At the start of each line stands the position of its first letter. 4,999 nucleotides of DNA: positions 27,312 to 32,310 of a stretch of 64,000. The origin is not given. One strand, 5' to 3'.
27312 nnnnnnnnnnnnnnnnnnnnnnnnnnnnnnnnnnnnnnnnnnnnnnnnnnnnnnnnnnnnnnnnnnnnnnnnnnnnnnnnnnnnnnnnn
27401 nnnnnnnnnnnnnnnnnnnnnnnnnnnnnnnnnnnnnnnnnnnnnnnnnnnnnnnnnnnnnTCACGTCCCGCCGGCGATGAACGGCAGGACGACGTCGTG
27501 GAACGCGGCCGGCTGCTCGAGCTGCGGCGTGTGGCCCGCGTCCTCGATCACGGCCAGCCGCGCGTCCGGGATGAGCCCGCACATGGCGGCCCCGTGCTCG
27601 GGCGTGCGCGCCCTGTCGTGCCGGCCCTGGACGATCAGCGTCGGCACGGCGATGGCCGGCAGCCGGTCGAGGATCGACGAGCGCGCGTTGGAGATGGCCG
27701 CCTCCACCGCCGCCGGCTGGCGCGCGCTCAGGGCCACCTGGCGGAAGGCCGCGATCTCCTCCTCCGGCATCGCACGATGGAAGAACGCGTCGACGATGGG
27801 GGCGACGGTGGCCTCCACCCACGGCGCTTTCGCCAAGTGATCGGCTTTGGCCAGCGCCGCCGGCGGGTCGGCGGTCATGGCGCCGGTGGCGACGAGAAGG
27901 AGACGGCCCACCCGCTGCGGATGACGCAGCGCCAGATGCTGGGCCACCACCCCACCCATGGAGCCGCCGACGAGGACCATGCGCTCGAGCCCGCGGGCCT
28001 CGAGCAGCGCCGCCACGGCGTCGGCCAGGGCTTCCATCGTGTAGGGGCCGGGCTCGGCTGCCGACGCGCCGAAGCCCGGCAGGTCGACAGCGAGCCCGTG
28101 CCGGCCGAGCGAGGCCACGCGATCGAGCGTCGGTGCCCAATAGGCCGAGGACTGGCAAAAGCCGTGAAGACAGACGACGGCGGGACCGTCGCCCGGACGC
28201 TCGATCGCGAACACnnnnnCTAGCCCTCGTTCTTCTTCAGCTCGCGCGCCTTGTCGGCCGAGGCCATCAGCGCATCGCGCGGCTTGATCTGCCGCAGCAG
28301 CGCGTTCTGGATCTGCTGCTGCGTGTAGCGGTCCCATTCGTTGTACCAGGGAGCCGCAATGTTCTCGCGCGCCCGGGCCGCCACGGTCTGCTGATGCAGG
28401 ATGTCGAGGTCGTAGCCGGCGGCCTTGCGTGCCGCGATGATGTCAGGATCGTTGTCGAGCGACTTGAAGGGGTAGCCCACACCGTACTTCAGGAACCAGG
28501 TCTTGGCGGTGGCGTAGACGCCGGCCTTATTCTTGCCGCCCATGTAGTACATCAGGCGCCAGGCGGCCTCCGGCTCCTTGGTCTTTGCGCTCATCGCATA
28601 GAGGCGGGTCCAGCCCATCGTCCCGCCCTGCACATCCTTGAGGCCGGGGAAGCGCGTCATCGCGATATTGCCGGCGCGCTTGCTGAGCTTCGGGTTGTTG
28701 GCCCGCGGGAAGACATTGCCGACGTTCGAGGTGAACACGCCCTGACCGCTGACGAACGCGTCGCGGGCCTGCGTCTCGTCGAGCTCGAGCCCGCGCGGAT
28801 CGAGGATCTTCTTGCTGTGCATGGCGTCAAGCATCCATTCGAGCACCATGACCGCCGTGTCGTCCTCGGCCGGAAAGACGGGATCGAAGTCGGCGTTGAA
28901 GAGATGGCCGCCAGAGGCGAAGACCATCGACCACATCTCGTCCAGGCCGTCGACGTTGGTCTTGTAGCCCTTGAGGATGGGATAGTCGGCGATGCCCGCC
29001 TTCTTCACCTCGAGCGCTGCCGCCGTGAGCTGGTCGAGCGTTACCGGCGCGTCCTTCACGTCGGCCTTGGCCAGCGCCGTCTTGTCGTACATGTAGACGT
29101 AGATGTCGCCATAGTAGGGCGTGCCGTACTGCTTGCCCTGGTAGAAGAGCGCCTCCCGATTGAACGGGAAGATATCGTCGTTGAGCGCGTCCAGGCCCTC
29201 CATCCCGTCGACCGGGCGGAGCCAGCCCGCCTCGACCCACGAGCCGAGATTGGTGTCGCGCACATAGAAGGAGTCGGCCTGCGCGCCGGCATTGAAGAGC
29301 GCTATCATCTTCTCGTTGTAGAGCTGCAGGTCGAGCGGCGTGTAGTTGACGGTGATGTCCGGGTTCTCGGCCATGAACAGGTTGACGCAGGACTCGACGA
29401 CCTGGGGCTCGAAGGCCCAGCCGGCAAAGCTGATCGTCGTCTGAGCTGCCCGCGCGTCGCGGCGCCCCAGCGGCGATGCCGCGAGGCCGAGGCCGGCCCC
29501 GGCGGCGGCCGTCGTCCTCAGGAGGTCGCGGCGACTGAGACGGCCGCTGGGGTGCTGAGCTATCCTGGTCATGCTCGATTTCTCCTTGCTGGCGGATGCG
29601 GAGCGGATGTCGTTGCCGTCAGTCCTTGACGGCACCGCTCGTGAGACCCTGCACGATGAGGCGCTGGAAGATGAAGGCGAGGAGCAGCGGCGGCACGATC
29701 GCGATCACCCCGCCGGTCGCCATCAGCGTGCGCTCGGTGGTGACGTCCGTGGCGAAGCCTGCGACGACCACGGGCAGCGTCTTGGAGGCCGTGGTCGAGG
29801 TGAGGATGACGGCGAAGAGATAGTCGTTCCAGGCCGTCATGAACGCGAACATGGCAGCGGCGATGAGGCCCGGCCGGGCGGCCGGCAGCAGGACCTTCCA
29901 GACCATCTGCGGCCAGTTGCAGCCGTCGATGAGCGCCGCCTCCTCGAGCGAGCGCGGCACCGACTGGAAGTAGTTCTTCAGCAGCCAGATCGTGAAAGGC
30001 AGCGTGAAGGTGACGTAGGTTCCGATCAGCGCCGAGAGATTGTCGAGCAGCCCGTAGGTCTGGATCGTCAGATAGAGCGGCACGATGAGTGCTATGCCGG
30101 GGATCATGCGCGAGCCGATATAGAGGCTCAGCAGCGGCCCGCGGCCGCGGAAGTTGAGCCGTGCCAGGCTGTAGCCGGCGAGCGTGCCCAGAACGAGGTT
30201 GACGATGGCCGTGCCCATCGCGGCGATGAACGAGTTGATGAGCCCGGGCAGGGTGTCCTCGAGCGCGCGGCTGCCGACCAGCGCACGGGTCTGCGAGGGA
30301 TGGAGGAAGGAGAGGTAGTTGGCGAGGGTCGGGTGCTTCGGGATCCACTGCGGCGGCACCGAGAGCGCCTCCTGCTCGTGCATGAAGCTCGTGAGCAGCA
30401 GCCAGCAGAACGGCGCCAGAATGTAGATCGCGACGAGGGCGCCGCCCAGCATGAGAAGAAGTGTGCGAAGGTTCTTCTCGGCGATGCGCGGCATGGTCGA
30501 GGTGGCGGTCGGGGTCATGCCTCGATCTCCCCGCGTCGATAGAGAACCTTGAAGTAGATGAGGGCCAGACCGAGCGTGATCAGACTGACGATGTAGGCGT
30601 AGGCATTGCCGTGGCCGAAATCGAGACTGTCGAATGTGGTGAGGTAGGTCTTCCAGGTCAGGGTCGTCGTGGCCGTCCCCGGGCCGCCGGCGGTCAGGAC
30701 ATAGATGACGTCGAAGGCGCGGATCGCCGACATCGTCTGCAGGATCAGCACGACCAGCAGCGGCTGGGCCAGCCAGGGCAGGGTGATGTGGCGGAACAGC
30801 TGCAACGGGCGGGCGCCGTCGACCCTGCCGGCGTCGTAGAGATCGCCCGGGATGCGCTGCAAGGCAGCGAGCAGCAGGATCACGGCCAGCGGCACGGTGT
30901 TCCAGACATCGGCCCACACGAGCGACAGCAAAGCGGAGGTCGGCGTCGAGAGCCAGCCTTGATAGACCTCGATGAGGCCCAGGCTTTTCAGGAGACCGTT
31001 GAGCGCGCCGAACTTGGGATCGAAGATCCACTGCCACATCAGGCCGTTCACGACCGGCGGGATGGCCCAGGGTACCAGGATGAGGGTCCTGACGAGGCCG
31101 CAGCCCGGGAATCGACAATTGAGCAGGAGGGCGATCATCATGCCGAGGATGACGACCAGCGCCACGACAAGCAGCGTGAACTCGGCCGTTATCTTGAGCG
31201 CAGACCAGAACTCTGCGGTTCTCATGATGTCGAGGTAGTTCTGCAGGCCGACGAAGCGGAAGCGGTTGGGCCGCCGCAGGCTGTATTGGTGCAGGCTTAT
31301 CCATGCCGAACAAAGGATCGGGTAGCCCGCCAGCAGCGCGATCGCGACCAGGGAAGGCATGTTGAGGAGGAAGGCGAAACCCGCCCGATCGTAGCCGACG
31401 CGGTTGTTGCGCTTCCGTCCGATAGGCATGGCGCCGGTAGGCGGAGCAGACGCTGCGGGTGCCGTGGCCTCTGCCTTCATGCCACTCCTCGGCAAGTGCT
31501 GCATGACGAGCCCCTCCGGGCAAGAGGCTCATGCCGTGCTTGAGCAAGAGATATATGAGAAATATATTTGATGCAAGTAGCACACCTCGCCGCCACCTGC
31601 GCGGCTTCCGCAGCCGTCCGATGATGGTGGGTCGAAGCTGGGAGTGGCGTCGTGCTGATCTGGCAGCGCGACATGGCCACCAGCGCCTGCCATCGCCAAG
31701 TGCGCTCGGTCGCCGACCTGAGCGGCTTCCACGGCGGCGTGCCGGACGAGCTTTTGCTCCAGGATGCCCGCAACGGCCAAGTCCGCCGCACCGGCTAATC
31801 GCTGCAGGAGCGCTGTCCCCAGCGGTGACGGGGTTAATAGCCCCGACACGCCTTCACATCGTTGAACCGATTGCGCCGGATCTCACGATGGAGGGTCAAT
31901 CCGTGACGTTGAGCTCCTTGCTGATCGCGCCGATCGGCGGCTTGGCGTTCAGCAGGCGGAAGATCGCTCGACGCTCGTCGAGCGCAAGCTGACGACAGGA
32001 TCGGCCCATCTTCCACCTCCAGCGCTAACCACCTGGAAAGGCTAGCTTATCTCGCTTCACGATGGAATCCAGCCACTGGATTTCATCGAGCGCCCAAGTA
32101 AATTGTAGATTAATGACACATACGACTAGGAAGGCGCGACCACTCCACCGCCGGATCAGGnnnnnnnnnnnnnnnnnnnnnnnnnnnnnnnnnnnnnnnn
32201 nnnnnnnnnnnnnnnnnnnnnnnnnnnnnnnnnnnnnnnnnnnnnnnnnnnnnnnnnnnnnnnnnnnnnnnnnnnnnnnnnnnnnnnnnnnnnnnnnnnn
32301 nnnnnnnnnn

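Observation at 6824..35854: Candidate ~29-kb tRNA-Ser-anchored catabolic island, immobilised by integrase decay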

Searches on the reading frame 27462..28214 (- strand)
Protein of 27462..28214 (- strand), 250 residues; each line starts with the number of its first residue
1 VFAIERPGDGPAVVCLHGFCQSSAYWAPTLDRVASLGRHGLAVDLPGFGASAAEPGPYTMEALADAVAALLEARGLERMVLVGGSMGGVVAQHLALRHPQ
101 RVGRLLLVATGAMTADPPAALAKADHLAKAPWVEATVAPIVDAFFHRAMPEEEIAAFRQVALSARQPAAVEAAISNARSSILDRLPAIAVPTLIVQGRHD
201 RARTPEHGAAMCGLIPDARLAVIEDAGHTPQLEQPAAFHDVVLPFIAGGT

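Call 11: search_protein_families(library=pfam, proteins=[window:27462-28214:-])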
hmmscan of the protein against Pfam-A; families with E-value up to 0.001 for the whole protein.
window:27462-28214:- (250 aa): 7 families
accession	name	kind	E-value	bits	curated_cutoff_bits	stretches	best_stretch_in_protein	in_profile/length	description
PF00561.26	Abhydrolase_1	-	4.7e-33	115.3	25.8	1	11-235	1-245/245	alpha/beta hydrolase fold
PF12697.13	Abhydrolase_6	-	3.6e-26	93.6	26.3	1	13-240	1-216/217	Alpha/beta hydrolase family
PF12146.15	Hydrolase_4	-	1.9e-20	73.6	27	1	12-233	6-237/239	Serine aminopeptidase, S33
PF03096.20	Ndr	-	6.2e-06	25.6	23.3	1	58-248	80-278/283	Ndr family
PF20408.4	Abhydrolase_11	-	1.5e-05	25.3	27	0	57-102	54-100/193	Alpha/beta hydrolase domain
PF00756.26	Esterase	-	2e-05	24.9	22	1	63-111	102-149/251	Putative esterase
PF00975.26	Thioesterase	-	0.00056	20.6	26.4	1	41-104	31-92/226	Thioesterase domain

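Call 72: search_protein_families(library=ncbifam, proteins=[window:27462-28214:-], max_evalue=0.00001)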
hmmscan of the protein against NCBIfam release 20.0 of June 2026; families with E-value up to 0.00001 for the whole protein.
window:27462-28214:- (250 aa): 36 families (the best 25 are shown)
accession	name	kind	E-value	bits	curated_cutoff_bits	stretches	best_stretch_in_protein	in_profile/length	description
NF051488.1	bifunc_PcaDC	exception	1.9e-41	142.5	390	1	8-247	10-251/375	bifunctional 3-oxoadipate enol-lactonase/4-carboxymuconolactone decarboxylase PcaDC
TIGR02427.1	protocat_pcaD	equivalog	4.9e-38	131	255.85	1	9-246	12-250/251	3-oxoadipate enol-lactonase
NF051487.1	bifunc_PcaCD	exception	1.1e-35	123.6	430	1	12-247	174-412/413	bifunctional 4-carboxymuconolactone decarboxylase/3-oxoadipate enol-lactonase PcaCD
NF011457.0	PRK14875.1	equivalog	2.5e-32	112.3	307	1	7-246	129-369/372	acetoin dehydrogenase dihydrolipoyllysine-residue acetyltransferase subunit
TIGR03695.1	menH_SHCHC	equivalog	3.1e-25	89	208.55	1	10-246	2-251/252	2-succinyl-6-hydroxy-2,4-cyclohexadiene-1-carboxylate synthase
TIGR01738.1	bioH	equivalog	2.2e-24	86.4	206.95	1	8-243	1-242/245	pimeloyl-ACP methyl ester esterase BioH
NF045632.1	hydroxlase_HsaD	equivalog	3.1e-24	85.4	400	1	9-247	33-289/290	4,5:9,10-diseco-3-hydroxy-5,9,17-trioxoandrosta-1(10),2-diene-4-oate hydrolase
NF052610.1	macro_16_ester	equivalog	6e-23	81.6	420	1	10-126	23-143/281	alpha/beta fold macrolide esterase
NF050089.1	i_nPHAscl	equivalog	8.6e-22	77.5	300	1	5-116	13-123/288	intracellular short-chain-length polyhydroxyalkanoate depolymerase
NF053693.1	esterase_mleCBF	exception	5.6e-21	75.1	564.5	1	10-233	23-265/279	CBF family alpha/beta fold macrolide esterase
TIGR03343.1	biphenyl_bphD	equivalog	1.3e-20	73.8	462.15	1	7-247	27-281/282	2-hydroxy-6-oxo-6-phenylhexa-2,4-dienoate hydrolase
NF053683.1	esterase_mleBRB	exception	2.3e-20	73.4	585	1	10-119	23-136/280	BRB family alpha/beta fold macrolide esterase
TIGR01250.1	pro_imino_pep_2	subfamily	2.3e-18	66.8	167.65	1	181-246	223-287/288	proline iminopeptidase-family hydrolase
NF033124.1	estX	equivalog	4e-18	65.5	600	1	7-117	21-135/280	macrolide esterase EstX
NF053684.1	esterase_mleBCA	exception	4.8e-18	65.3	570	1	10-116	23-133/281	BCA family alpha/beta fold macrolide esterase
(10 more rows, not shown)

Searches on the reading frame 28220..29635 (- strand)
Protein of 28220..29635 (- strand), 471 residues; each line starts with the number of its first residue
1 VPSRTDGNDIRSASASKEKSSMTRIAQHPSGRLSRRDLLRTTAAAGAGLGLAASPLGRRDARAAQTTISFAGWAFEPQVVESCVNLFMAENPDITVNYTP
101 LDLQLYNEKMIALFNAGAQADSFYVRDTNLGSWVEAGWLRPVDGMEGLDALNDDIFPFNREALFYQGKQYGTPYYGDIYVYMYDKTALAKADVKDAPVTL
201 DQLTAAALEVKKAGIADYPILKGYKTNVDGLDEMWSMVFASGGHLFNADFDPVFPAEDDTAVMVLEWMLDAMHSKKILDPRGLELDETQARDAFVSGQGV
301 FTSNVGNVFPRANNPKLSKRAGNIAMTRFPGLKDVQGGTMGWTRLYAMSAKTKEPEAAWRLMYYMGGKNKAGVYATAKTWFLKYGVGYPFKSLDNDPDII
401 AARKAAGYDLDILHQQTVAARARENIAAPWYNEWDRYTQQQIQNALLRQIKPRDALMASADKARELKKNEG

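Call 13: search_protein_families(library=pfam, proteins=[window:28220-29635:-])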
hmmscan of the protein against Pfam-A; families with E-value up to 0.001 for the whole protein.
window:28220-29635:- (471 aa): 2 families
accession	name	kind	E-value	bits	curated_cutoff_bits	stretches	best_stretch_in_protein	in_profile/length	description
PF01547.30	SBP_bac_1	-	2.4e-24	87.3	26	1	85-366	15-301/307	Bacterial extracellular solute-binding protein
PF13416.11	SBP_bac_8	-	4.9e-21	76.2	27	1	87-397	6-269/279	Bacterial extracellular solute-binding protein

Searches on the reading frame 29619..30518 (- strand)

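Call 13: search_protein_families(library=pfam, proteins=[window:29619-30518:-])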
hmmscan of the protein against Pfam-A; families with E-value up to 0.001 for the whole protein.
window:29619-30518:- (299 aa): 1 family
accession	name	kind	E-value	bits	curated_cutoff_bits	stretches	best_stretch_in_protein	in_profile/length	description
PF00528.27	BPD_transp_1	-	8.3e-22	78.2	26.4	1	111-292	1-182/184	Binding-protein-dependent transport system inner membrane component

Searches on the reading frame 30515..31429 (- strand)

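Call 13: search_protein_families(library=pfam, proteins=[window:30515-31429:-])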
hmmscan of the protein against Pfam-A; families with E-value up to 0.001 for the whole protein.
window:30515-31429:- (304 aa): 1 family
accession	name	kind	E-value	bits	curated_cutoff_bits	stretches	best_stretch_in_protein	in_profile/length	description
PF00528.27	BPD_transp_1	-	2.7e-18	66.8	26.4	1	93-292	2-173/184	Binding-protein-dependent transport system inner membrane component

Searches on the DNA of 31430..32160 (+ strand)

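Call 77: search_dna_similar(query=window:31430-32160:+, collection=plasmids, mode=distant, max_rows=5)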
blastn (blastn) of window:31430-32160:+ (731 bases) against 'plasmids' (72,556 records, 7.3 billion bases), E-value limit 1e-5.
No match.
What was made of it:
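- Tried and rejected: The 726-bp gap at 31430-32160 matched nothing (call 77).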
